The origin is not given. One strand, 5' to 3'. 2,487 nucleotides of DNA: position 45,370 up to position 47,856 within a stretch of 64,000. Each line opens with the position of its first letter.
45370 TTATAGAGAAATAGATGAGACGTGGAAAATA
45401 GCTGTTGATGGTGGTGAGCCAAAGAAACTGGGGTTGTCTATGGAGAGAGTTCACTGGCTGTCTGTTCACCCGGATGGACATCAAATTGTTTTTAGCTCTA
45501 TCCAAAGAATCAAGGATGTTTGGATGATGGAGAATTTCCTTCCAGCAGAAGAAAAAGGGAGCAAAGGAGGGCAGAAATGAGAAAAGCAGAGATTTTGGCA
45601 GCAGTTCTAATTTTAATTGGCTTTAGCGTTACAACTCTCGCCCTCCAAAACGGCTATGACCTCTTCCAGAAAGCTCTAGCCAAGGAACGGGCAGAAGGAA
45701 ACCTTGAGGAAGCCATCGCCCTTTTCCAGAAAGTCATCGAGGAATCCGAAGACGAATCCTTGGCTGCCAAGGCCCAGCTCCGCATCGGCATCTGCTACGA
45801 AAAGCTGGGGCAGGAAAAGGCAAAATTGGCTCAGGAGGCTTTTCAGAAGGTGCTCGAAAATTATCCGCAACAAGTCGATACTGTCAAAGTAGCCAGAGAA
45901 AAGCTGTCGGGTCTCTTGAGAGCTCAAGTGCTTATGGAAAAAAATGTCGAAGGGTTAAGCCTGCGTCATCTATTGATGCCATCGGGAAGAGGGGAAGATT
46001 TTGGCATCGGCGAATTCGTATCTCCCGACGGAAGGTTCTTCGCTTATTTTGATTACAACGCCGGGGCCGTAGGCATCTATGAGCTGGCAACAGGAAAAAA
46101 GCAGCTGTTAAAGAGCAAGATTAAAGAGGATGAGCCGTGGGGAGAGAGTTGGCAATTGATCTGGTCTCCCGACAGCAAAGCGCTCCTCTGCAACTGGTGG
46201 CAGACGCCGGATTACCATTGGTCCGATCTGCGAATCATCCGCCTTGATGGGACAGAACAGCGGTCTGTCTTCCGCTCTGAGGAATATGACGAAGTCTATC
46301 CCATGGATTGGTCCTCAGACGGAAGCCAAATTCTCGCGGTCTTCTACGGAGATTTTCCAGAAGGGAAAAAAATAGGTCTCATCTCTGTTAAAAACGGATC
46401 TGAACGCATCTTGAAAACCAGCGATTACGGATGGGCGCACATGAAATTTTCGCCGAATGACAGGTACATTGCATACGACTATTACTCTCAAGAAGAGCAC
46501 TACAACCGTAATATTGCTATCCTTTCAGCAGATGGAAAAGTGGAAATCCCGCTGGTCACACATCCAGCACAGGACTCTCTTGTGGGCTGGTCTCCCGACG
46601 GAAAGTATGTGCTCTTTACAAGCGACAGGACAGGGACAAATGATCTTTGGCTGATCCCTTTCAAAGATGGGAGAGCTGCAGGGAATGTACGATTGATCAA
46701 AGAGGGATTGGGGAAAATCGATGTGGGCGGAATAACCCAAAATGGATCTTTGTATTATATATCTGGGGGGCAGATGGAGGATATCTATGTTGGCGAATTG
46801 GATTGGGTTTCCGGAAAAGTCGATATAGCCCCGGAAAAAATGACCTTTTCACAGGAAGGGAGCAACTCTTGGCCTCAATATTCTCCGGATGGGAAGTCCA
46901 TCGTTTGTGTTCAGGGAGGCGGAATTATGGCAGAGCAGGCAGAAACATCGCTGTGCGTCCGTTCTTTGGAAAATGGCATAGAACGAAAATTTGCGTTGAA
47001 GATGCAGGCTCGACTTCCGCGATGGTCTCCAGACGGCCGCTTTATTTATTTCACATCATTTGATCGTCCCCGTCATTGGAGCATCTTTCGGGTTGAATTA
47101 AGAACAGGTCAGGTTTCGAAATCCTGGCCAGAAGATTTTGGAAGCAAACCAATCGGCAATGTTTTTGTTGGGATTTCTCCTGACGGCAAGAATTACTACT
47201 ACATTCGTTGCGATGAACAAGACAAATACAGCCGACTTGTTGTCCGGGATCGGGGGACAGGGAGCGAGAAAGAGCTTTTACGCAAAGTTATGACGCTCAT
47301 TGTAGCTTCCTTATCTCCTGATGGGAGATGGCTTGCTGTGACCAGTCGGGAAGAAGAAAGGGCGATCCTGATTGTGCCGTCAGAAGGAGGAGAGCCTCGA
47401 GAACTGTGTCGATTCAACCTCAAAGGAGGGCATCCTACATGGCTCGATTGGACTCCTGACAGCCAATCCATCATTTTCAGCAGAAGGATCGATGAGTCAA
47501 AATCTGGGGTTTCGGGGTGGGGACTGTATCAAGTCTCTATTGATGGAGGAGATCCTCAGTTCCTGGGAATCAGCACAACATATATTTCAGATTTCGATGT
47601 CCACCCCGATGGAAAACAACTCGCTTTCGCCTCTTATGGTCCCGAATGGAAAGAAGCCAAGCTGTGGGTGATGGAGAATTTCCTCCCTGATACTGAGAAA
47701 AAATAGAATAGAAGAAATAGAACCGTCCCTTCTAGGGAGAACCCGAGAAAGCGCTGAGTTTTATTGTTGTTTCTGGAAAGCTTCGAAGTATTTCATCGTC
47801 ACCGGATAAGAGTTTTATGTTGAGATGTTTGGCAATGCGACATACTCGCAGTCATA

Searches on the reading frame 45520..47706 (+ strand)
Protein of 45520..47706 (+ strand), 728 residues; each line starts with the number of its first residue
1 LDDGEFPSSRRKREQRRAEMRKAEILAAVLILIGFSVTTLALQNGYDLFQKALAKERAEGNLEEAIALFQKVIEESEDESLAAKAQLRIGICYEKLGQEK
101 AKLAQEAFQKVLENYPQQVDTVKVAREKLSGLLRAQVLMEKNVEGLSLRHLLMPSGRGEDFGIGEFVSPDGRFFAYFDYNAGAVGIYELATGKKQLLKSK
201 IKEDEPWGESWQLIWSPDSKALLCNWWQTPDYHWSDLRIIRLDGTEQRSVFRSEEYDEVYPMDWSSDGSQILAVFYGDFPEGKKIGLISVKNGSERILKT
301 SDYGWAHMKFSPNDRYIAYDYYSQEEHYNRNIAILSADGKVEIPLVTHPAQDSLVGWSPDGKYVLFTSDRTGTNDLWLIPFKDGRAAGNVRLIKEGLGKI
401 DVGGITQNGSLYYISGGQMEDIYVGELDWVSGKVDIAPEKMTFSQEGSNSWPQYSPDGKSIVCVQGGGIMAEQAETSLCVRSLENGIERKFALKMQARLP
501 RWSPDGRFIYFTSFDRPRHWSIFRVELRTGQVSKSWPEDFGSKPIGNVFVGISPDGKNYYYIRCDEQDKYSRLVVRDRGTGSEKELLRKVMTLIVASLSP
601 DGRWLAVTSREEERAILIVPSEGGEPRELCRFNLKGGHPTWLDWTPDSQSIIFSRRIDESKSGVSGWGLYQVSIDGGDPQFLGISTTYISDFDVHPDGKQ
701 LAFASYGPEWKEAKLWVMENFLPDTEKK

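Call 33: search_protein_families(library=pfam, proteins=[window:45520-47706:+], max_evalue=0.001)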
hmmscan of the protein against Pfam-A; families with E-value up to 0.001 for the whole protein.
window:45520-47706:+ (728 aa): 8 families
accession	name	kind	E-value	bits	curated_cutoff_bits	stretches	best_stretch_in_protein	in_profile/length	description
PF07676.18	PD40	-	1.1e-25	89.5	20.9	2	344-377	3-37/38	WD40-like Beta Propeller Repeat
PF25174.1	Beta-prop_THOC3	-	3.5e-09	36.5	305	0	211-368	50-190/272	THOC3 beta-propeller domain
PF13174.12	TPR_6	-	2.1e-08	34.7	26.3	1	85-117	2-32/33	Tetratricopeptide repeat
PF00930.27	DPPIV_N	-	1e-05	24.9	22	0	347-384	40-73/354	Dipeptidyl peptidase IV (DPP IV) N-terminal region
PF02897.21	Peptidase_S9_N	-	6.8e-05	22.2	24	0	167-270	131-242/414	Prolyl oligopeptidase, N-terminal beta-propeller domain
PF08662.17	eIF2A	-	8.5e-05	23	20.5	0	235-365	39-159/194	Eukaryotic translation initiation factor eIF2A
PF00400.38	WD40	-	0.0007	20.5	27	0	355-371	18-34/39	WD domain, G-beta repeat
PF13424.12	TPR_12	-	0.0008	20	30.1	0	57-116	14-76/77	Tetratricopeptide repeat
